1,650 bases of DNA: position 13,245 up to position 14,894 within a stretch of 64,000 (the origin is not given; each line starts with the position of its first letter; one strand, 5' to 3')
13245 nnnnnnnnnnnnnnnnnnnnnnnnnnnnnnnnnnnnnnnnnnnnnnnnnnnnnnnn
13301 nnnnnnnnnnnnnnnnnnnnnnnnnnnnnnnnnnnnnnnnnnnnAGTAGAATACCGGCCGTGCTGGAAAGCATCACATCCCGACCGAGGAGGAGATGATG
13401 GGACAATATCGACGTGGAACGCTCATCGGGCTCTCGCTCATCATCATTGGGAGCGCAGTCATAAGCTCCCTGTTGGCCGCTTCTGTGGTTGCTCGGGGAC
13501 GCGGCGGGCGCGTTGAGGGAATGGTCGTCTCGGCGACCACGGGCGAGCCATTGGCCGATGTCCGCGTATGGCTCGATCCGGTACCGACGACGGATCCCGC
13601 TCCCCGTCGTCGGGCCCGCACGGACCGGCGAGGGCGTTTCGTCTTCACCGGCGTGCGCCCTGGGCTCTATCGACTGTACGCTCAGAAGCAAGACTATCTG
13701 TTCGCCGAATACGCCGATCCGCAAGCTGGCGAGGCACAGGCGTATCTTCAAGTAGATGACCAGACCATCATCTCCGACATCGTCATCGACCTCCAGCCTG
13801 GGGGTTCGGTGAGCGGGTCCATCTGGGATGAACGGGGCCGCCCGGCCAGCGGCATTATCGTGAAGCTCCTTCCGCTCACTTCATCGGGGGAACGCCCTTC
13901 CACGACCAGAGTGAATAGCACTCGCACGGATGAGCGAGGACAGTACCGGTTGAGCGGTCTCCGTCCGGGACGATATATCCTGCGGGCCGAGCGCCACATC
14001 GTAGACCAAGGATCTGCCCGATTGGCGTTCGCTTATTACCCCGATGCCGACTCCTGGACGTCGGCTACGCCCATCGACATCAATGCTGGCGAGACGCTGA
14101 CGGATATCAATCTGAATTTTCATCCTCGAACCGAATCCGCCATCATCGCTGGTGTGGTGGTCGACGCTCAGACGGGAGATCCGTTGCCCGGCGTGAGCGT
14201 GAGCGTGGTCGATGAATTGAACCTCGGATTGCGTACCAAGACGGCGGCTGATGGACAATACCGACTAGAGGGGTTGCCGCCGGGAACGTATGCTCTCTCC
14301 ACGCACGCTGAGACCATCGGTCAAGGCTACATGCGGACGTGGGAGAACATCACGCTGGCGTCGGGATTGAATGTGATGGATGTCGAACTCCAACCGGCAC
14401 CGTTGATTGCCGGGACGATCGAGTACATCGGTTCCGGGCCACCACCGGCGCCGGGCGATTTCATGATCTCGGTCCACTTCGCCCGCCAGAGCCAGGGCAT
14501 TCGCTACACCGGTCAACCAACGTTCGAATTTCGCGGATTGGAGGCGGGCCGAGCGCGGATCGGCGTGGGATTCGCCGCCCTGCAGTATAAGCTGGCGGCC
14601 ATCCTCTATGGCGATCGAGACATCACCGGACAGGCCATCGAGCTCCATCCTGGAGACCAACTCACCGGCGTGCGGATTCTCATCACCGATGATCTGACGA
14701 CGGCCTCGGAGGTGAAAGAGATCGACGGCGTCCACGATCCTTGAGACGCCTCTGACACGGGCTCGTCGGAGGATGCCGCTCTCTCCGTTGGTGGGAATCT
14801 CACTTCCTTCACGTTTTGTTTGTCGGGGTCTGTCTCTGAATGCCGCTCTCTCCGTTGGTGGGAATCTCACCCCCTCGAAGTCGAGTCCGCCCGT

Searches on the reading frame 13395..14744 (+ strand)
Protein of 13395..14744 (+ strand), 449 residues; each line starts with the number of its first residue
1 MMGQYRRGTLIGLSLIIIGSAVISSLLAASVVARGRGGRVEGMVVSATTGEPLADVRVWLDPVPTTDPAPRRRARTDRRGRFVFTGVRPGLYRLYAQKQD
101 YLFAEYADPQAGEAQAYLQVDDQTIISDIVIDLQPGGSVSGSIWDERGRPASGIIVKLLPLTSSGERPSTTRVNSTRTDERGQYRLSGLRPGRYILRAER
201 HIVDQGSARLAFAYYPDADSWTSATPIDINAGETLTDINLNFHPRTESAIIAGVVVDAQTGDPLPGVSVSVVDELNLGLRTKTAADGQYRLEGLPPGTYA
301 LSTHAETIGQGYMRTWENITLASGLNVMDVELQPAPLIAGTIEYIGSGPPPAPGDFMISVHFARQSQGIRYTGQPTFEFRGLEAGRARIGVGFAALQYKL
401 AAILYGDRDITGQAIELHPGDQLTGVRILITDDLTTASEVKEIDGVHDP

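Call 4: search_protein_families(library=pfam, proteins=[window:13395-14744:+], max_evalue=0.01)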
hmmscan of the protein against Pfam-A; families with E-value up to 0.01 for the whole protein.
window:13395-14744:+ (449 aa): 16 families
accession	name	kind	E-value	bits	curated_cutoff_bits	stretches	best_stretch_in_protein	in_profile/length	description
PF13620.12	CarboxypepD_reg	-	1.6e-35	121.7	32.3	3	251-324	2-72/82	Carboxypeptidase regulatory-like domain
PF13715.12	CarbopepD_reg_2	-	2.6e-16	59.9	32.2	1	251-304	1-51/88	CarboxypepD_reg-like domain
PF17210.9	SdrD_B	-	1e-13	51.9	29.7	2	262-318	22-76/112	SdrD B-like domain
PF17802.7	SpaA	-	8.1e-11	42.4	23.1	1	256-301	8-56/91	Prealbumin-like fold domain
PF14686.12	fn3_3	-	6.2e-09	36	24.4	0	74-99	29-54/75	Polysaccharide lyase family 4, domain II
PF09430.16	EMC7_beta-sandw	-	1e-08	35.8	26.6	1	54-106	8-55/122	ER membrane protein complex subunit 7, beta-sandwich domain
PF00775.27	Dioxygenase_C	-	1.8e-08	34.5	27.3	0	139-199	32-101/182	Dioxygenase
PF10670.15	DUF4198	-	2.4e-07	31.5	34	0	49-97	156-206/209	Domain of unknown function (DUF4198)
PF23193.1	NOMO_3rd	-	6.4e-05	23.4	27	0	172-211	58-96/120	NOMO third transthyretin-like domain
PF00576.27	Transthyretin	-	6.9e-05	23.8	25.3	0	146-186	9-46/109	HIUase/Transthyretin family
PF11974.14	bMG3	-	8.4e-05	22.9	34.9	0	236-294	2-59/103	Bacterial alpha-2-macroglobulin MG3 domain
PF22902.2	NOMO1-like_9th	-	0.00037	20.6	27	0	252-291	1-42/75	BOS complex subunit NOMO1-like, beta sandwich domain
PF24421.1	Ig_J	-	0.00053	20.5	29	0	280-306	59-85/104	Tip attachment protein J, Ig-like domain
PF25020.1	TTR_TEN1-4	-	0.00068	19.9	27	0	247-290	5-46/86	Teneurin TTR-like domain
PF02369.22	Big_1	-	0.0039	17.7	34.9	0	143-186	25-64/93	Bacterial Ig-like domain (group 1)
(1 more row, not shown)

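Call 5: search_protein_families(library=ncbifam, proteins=[window:13395-14744:+], max_evalue=0.001)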
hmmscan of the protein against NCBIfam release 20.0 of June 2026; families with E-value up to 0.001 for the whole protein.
window:13395-14744:+ (449 aa): 5 families
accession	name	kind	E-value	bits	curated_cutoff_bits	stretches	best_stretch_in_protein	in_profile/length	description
NF052345.1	S_layer_anammox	exception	1.1e-10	39.6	1400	1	244-358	1308-1416/1596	Kustd1514 family S-layer glycoprotein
TIGR04134.1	lipo_with_rSAM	hypoth_equivalog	8.6e-06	25.8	39.8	0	139-188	42-91/150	radical SAM-associated putative lipoprotein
TIGR02962.1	hdxy_isourate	equivalog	4.1e-05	23.9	87.45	0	44-105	8-74/113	hydroxyisourate hydrolase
TIGR02422.1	protocat_beta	equivalog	6.6e-05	22.7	296.4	0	73-100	111-138/220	protocatechuate 3,4-dioxygenase subunit beta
TIGR04056.1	OMP_RagA_SusC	subfamily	0.00016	20.1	368.25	1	251-293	3-41/981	SusC/RagA family TonB-linked outer membrane protein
